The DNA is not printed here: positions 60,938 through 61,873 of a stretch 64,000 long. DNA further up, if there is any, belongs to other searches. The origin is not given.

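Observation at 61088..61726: MshEN-type c-di-GMP-binding motif fused to a CheW-like domain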

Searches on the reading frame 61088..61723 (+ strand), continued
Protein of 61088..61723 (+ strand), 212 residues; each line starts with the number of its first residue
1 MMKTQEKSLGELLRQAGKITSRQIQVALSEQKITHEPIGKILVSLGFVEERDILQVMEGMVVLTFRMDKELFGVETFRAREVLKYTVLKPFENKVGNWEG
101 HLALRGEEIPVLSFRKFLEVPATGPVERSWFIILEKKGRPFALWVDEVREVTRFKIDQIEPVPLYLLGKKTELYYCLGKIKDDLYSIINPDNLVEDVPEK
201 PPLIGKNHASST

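Call 40: find_homologous_proteins(query=A2, max_evalue=1e-10)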
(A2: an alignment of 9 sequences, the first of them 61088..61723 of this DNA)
Query A2 (9 sequences) (212 aa, profile of the alignment): 295 proteins with E <= 1e-10 among 8000 candidates; the best 120 are listed.
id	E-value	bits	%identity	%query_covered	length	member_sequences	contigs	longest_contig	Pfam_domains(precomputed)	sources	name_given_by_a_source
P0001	1.9e-87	310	100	100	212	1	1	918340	PF01584.25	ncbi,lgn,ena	-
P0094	1.8e-84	300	55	91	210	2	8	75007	PF01584.25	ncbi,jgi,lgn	jgi:chemotaxis signal transduction protein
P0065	2.6e-82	293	62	98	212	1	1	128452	PF01584.25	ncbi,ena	-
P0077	2.0e-80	287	61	99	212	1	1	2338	PF01584.25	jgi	jgi:chemotaxis signal transduction protein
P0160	2.6e-80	287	34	90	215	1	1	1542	PF01584.25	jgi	jgi:purine-binding chemotaxis protein CheW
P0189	4.3e-80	286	32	92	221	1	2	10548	PF01584.25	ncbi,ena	-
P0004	5.3e-80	286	74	92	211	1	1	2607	PF01584.25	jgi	jgi:purine-binding chemotaxis protein CheW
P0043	1.0e-79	285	63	100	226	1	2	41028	PF01584.25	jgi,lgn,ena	-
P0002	2.8e-79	283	72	100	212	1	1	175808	PF01584.25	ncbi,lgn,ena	-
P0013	5.4e-79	282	68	95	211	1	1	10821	PF01584.25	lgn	-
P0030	1.4e-78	281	68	92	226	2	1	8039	PF01584.25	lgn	-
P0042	3.1e-78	280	68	92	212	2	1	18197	PF01584.25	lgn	-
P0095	3.3e-78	280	52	99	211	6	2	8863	PF01584.25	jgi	jgi:chemotaxis signal transduction protein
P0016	3.5e-78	280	68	92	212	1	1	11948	PF01584.25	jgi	jgi:chemotaxis signal transduction protein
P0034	4.0e-78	280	68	92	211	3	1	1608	PF01584.25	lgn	-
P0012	5.2e-78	279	69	92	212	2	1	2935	PF01584.25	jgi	jgi:chemotaxis signal transduction protein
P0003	5.7e-78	279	69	100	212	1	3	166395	PF01584.25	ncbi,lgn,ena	-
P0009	7.6e-78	279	68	93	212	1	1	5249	PF01584.25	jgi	jgi:chemotaxis signal transduction protein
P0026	7.9e-78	279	64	100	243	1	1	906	PF01584.25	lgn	-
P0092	8.8e-78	278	54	100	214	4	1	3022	PF01584.25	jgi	-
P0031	9.1e-78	278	68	92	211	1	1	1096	PF01584.25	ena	-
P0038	1.1e-77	278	70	92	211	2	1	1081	PF01584.25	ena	-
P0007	1.2e-77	278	71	92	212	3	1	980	PF01584.25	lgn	-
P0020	1.3e-77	278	64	99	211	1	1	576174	PF01584.25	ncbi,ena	-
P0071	2.6e-77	277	61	98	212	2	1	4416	PF01584.25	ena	-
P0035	3.1e-77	277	66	92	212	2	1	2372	PF01584.25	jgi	jgi:chemotaxis signal transduction protein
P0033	3.2e-77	277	65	100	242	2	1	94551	PF01584.25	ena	-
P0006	3.3e-77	277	68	92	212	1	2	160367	PF01584.25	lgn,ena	-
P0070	4.2e-77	276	62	100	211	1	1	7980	PF01584.25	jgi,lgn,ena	-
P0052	4.7e-77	276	63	100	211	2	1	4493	PF01584.25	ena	-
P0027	5.6e-77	276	67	92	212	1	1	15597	PF01584.25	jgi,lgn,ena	-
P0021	6.5e-77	276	64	100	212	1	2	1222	PF01584.25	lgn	-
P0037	9.6e-77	275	70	92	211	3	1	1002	PF01584.25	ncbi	-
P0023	1.2e-76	275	69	93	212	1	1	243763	PF01584.25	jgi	jgi:purine-binding chemotaxis protein CheW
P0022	1.2e-76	275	68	92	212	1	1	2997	PF01584.25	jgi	jgi:chemotaxis signal transduction protein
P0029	1.7e-76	274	68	92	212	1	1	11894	PF01584.25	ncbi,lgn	-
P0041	2.0e-76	274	65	98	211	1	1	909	PF01584.25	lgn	-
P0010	2.1e-76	274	71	92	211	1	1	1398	PF01584.25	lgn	-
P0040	2.2e-76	274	65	92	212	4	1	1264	PF01584.25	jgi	jgi:chemotaxis signal transduction protein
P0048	2.8e-76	274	67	92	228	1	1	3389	PF01584.25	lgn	-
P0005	2.9e-76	273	71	92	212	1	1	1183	PF01584.25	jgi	-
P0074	2.9e-76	273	66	92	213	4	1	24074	PF01584.25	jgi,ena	jgi:purine-binding chemotaxis protein CheW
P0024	3.4e-76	273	64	100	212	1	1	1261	PF01584.25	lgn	-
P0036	3.9e-76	273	68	92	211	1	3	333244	PF01584.25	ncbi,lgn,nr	ncbi:MAG TPA: chemotaxis protein CheW [bacterium]|nr:chemotaxis protein CheW [bacterium]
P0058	4.6e-76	273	68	92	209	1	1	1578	PF01584.25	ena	-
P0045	6.1e-76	272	67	92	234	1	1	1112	PF01584.25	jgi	jgi:chemotaxis signal transduction protein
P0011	6.5e-76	272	68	93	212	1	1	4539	PF01584.25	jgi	jgi:chemotaxis signal transduction protein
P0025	6.6e-76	272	69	92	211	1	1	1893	PF01584.25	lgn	-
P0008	6.8e-76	272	69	92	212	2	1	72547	PF01584.25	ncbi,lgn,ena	-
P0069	7.3e-76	272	63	97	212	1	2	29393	PF01584.25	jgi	jgi:chemotaxis signal transduction protein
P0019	8.2e-76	272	68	99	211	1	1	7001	PF01584.25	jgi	jgi:chemotaxis signal transduction protein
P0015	8.6e-76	272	69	92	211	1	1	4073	PF01584.25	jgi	jgi:chemotaxis signal transduction protein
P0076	8.6e-76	272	61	98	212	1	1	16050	PF01584.25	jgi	jgi:chemotaxis signal transduction protein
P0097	9.7e-76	272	50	99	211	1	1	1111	PF01584.25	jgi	-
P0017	1.2e-75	271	70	92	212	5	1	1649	PF01584.25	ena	-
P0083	1.2e-75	271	60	97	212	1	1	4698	PF01584.25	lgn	-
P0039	1.5e-75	271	67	99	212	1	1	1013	PF01584.25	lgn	-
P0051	1.6e-75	271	66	98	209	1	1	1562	PF01584.25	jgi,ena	-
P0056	2.8e-75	270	65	92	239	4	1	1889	PF01584.25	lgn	-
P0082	3.0e-75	270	64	92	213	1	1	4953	PF01584.25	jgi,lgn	jgi:chemotaxis signal transduction protein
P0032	3.7e-75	270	65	100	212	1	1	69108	PF01584.25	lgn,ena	-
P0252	4.5e-75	270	37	93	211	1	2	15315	PF01584.25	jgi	jgi:purine-binding chemotaxis protein CheW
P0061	6.1e-75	269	67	92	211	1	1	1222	PF01584.25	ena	-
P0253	6.2e-75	269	30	86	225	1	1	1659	PF01584.25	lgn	-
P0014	7.4e-75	269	67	99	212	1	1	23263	PF01584.25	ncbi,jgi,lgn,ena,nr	ncbi:MAG TPA: chemotaxis protein CheW [bacterium]|nr:chemotaxis protein CheW [bacterium]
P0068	8.6e-75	269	66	91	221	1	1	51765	PF01584.25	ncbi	-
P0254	1.1e-74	268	36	93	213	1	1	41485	PF01584.25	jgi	-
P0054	1.1e-74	268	65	99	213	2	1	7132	PF01584.25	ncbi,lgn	-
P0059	1.2e-74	268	65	100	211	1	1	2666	PF01584.25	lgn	-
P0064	1.2e-74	268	66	92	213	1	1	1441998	PF01584.25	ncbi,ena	-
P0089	1.3e-74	268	61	91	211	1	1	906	PF01584.25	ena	-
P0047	2.0e-74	267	62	100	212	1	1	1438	PF01584.25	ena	-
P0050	2.2e-74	267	62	100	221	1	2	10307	PF01584.25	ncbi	-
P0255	2.8e-74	267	38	92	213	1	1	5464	PF01584.25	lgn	-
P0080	3.1e-74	267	61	97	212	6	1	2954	PF01584.25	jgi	jgi:chemotaxis signal transduction protein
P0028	3.4e-74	267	70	95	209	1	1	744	PF01584.25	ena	-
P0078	4.1e-74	266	66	92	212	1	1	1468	PF01584.25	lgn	-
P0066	4.2e-74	266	65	92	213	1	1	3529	PF01584.25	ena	-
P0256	5.1e-74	266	38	93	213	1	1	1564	PF01584.25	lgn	-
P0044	5.2e-74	266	68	92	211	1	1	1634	PF01584.25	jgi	jgi:chemotaxis signal transduction protein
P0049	5.9e-74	266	68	90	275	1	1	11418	PF01584.25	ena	-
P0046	7.0e-74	266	68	92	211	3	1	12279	PF01584.25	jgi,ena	-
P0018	7.4e-74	266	72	92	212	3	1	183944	PF01584.25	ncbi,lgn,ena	-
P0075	8.0e-74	265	62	94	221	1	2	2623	PF01584.25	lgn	-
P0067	1.0e-73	265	63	100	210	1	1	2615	PF01584.25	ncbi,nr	ncbi:MAG TPA: chemotaxis protein CheW [bacterium]|nr:chemotaxis protein CheW [bacterium]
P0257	1.1e-73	265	52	99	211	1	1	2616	PF01584.25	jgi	jgi:purine-binding chemotaxis protein CheW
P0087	1.1e-73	265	56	100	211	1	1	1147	PF01584.25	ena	-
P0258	1.1e-73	265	37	92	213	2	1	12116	PF01584.25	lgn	-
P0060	1.1e-73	265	66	93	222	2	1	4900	PF01584.25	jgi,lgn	-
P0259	1.3e-73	265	35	98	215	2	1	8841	PF01584.25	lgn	-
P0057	1.5e-73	265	66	92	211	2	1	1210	PF01584.25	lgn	-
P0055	1.9e-73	264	67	92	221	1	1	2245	PF01584.25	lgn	-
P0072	2.4e-73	264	65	92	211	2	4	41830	PF01584.25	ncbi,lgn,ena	-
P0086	2.8e-73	264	62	97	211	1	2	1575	PF01584.25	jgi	jgi:chemotaxis signal transduction protein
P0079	4.8e-73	263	63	100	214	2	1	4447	PF01584.25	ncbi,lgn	ncbi:MAG: chemotaxis protein CheW [bacterium]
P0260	5.7e-73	263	36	93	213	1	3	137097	PF01584.25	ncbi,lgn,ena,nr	ncbi:chemotaxis protein CheW [bacterium]|nr:chemotaxis protein CheW [bacterium]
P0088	5.9e-73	263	62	91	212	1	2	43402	PF01584.25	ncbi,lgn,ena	-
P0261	7.1e-73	262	37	92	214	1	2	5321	PF01584.25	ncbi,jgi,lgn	-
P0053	8.4e-73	262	65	98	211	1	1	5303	PF01584.25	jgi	jgi:chemotaxis signal transduction protein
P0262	1.5e-72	261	37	91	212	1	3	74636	PF01584.25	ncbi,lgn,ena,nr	ncbi:chemotaxis protein CheW [bacterium]|nr:chemotaxis protein CheW [bacterium]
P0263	1.9e-72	261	54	92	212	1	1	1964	PF01584.25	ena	-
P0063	3.4e-72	260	61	98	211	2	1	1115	PF01584.25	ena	-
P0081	1.7e-71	258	61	97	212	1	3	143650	PF01584.25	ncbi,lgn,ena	-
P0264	1.9e-71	258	50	95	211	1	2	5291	PF01584.25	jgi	jgi:chemotaxis signal transduction protein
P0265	2.3e-71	257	35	89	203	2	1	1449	PF01584.25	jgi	jgi:purine-binding chemotaxis protein CheW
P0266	2.9e-71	257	33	97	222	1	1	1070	PF01584.25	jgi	jgi:purine-binding chemotaxis protein CheW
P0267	3.9e-71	257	35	93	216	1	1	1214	PF01584.25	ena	-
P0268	4.1e-71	257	35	90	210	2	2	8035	PF01584.25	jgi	jgi:purine-binding chemotaxis protein CheW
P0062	4.5e-71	257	71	87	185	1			PF01584.25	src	-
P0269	6.0e-71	256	35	92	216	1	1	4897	PF01584.25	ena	-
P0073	1.6e-70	255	62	98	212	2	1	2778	PF01584.25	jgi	-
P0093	2.8e-70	254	57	92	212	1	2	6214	PF01584.25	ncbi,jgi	-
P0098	4.0e-70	253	56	92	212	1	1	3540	PF01584.25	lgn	-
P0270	4.7e-70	253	32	92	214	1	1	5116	PF01584.25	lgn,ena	-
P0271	8.7e-70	252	35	90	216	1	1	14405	PF01584.25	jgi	jgi:purine-binding chemotaxis protein CheW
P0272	1.9e-69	251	34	90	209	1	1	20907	PF01584.25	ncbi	-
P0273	3.2e-69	250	37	89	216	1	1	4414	PF01584.25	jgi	jgi:purine-binding chemotaxis protein CheW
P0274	3.6e-69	250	54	92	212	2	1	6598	PF01584.25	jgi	jgi:chemotaxis signal transduction protein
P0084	4.1e-69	250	69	83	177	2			PF01584.25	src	-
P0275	7.2e-69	249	37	90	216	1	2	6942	PF01584.25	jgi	jgi:purine-binding chemotaxis protein CheW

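Call 54: search_protein_families(library=pfam, proteins=[L002:19606-20640:+, L002:12849-13184:+, L002:14726-15250:+, L029:14669-15979:+, L003:19843-20631:+, L002:13216-13575:+, L002:15243-15602:+], max_evalue=0.001)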
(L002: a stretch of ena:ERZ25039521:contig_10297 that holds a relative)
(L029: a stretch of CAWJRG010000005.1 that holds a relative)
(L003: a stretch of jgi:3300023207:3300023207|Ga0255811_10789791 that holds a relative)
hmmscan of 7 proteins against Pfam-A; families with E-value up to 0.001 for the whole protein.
L002:19606-20640:+ (345 aa): 1 family
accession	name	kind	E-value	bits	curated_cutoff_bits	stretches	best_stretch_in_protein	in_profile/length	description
PF00990.26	GGDEF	-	4.1e-11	43.3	23.8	1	219-322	3-110/161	Diguanylate cyclase, GGDEF domain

L002:12849-13184:+ (112 aa): 1 family
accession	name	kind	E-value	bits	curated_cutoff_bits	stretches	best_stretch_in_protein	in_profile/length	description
PF00543.27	P-II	-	1.1e-22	80.7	25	1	1-106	1-102/102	Nitrogen regulatory protein P-II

L002:14726-15250:+ (175 aa): 1 family
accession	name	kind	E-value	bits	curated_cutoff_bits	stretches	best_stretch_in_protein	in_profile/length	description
PF01584.24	CheW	-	1.9e-33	115.5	23.5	1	19-154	2-137/138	CheW-like domain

L029:14669-15979:+ (437 aa): 4 families
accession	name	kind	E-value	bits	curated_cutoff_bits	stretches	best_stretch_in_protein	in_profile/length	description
PF00015.26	MCPsignal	-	2.4e-45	154.9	34.6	1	235-383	23-171/172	Methyl-accepting chemotaxis protein (MCP) signalling domain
PF10046.14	BLOC1_2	-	2.6e-05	24.9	33.4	0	190-265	2-78/96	Biogenesis of lysosome-related organelles complex-1 subunit 2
PF04108.17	ATG17_like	-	3.1e-05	24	43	0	108-259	136-289/355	Autophagy protein ATG17-like domain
PF20155.4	TMP_3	-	0.00085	19.5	41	0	112-224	25-137/192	Tape measure protein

L003:19843-20631:+ (263 aa): 0 families

L002:13216-13575:+ (120 aa): 1 family
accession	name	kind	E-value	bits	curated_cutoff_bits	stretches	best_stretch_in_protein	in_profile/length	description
PF00072.30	Response_reg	-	1.4e-31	109.4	30.2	1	5-116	1-111/111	Response regulator receiver domain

L002:15243-15602:+ (120 aa): 1 family
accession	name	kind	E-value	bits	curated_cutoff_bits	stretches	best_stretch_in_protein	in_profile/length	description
PF00072.30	Response_reg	-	3.7e-32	111.2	30.2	1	5-116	1-111/111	Response regulator receiver domain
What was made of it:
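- Tried and rejected: Its roughly 215-aa N-terminal region has no Pfam match and no REC domain (call 54).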

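Call 58: find_encoding_contigs(protein=P0260, flank=10000, max_places=1)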
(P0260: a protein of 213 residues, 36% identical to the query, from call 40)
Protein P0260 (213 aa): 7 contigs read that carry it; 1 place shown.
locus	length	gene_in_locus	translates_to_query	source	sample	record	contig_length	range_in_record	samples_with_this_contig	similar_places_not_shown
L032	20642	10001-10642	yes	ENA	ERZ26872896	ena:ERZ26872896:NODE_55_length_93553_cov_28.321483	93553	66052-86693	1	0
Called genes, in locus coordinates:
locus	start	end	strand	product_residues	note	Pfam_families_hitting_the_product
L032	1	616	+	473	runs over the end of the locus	PF01590:GAF, PF13185:GAF_2, PF00990:GGDEF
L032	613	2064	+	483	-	PF01590:GAF (weak), PF13185:GAF_2, PF13492:GAF_3, PF00990:GGDEF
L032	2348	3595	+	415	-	PF07498:Rho_N, PF07497:Rho_RNA_bind, PF00006:ATP-synt_ab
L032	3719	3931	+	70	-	PF01197:Ribosomal_L31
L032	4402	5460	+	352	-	PF03462:PCRF, PF00472:RF-1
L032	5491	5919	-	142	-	PF06935:DUF1284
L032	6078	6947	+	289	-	PF17827:PrmC_N, PF05175:MTS, PF02390:Methyltransf_4 (weak), PF13847:Methyltransf_31, PF13649:Methyltransf_25 (weak)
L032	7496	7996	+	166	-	-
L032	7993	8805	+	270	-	PF03705:CheR_N, PF08241:Methyltransf_11 (faint), PF13649:Methyltransf_25 (faint), PF01739:CheR, PF13489:Methyltransf_23 (weak), PF13847:Methyltransf_31 (faint), PF08242:Methyltransf_12 (weak)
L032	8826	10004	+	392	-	-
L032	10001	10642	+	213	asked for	PF01584:CheW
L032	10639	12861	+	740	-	-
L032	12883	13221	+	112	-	PF00543:P-II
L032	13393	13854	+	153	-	PF00072:Response_reg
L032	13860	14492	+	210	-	PF13690:CheX (faint), PF04509:CheC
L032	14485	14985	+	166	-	PF03975:CheD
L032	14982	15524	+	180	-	PF01584:CheW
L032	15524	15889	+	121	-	PF00072:Response_reg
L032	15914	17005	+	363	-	PF00072:Response_reg, PF01339:CheB_methylest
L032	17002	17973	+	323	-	PF01073:3Beta_HSD, PF01370:Epimerase, PF04321:RmlD_sub_bind (weak), PF16363:GDP_Man_Dehyd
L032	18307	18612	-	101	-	-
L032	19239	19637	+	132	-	-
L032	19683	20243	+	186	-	PF01637:ATPase_2 (weak), PF07693:KAP_NTPase, PF24883:NPHP3_N (faint), PF13401:AAA_22 (faint)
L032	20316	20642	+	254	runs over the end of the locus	-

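Call 59: find_encoding_contigs(protein=P0189, flank=10000, max_places=1)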
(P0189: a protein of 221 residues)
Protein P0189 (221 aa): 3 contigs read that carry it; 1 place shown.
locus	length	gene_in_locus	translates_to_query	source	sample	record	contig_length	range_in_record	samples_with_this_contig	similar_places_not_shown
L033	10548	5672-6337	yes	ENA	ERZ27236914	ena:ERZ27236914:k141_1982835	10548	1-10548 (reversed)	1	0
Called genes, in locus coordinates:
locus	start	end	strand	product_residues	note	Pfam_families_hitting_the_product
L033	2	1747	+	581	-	?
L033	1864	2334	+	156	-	-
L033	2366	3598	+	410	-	-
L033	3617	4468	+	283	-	PF03705:CheR_N, PF01739:CheR, PF08242:Methyltransf_12 (faint), PF13649:Methyltransf_25 (faint)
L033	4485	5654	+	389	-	-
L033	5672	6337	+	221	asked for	PF01584:CheW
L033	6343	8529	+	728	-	-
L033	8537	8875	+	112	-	PF00543:P-II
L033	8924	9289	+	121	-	PF00072:Response_reg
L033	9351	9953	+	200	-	PF04509:CheC, PF13690:CheX (faint), PF04509:CheC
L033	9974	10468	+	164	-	PF03975:CheD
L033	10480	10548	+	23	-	?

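Call 66: find_homologous_proteins(query=L032:2348-3592:+, max_evalue=1e-50)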
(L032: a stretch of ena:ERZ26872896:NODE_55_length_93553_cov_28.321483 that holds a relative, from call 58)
Query L032:2348-3592:+ (415 aa): 8000 proteins with E <= 1e-50 among 8000 candidates; the best 120 are listed.
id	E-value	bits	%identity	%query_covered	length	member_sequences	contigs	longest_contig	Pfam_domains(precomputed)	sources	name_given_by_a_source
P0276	2.8e-268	907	100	100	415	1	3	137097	PF07497.19,PF07498.19,PF00006.32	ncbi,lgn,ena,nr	ncbi:transcription termination factor Rho [bacterium]|nr:transcription termination factor Rho [bacte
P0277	5.1e-258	874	95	100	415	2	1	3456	PF07497.19,PF07498.19,PF00006.32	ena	-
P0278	2.2e-257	872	96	100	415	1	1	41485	PF07497.19,PF07498.19,PF00006.32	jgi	-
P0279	4.5e-257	871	95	100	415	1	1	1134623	PF07497.19,PF07498.19,PF00006.32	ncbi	ncbi:MAG: transcription termination factor Rho [candidate division FCPU426 bacterium]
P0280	7.7e-257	870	95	100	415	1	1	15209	PF07497.19,PF07498.19,PF00006.32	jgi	jgi:transcription termination factor Rho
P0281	7.1e-255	863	95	100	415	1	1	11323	PF07497.19,PF07498.19,PF00006.32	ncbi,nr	ncbi:transcription termination factor Rho [candidate division FCPU426 bacterium]|nr:transcription te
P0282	7.8e-255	863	94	100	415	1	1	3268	PF07497.19,PF07498.19,PF00006.32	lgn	-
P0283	8.7e-255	863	94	100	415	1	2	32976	PF07497.19,PF07498.19,PF00006.32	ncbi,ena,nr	ncbi:transcription termination factor Rho [bacterium]|nr:transcription termination factor Rho [bacte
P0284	1.3e-254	863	95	100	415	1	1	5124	PF07497.19,PF07498.19,PF00006.32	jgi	jgi:transcription termination factor Rho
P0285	1.0e-252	856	93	100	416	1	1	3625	PF07497.19,PF07498.19,PF00006.32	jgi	-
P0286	3.3e-251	851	93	100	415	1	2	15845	PF07497.19,PF07498.19,PF00006.32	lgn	-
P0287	1.2e-250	849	93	100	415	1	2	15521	PF07497.19,PF07498.19,PF00006.32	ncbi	-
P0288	7.7e-250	847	93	100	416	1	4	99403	PF07497.19,PF07498.19,PF00006.32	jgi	jgi:transcription termination factor Rho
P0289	1.0e-249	846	91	100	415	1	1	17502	PF07497.19,PF07498.19,PF00006.32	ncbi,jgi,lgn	jgi:transcription termination factor Rho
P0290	2.2e-249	845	92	100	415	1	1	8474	PF07497.19,PF07498.19,PF00006.32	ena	-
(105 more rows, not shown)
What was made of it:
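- Tried and rejected: Its Rho is 95% identical to proteins named candidate division FCPU426 (call 66).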
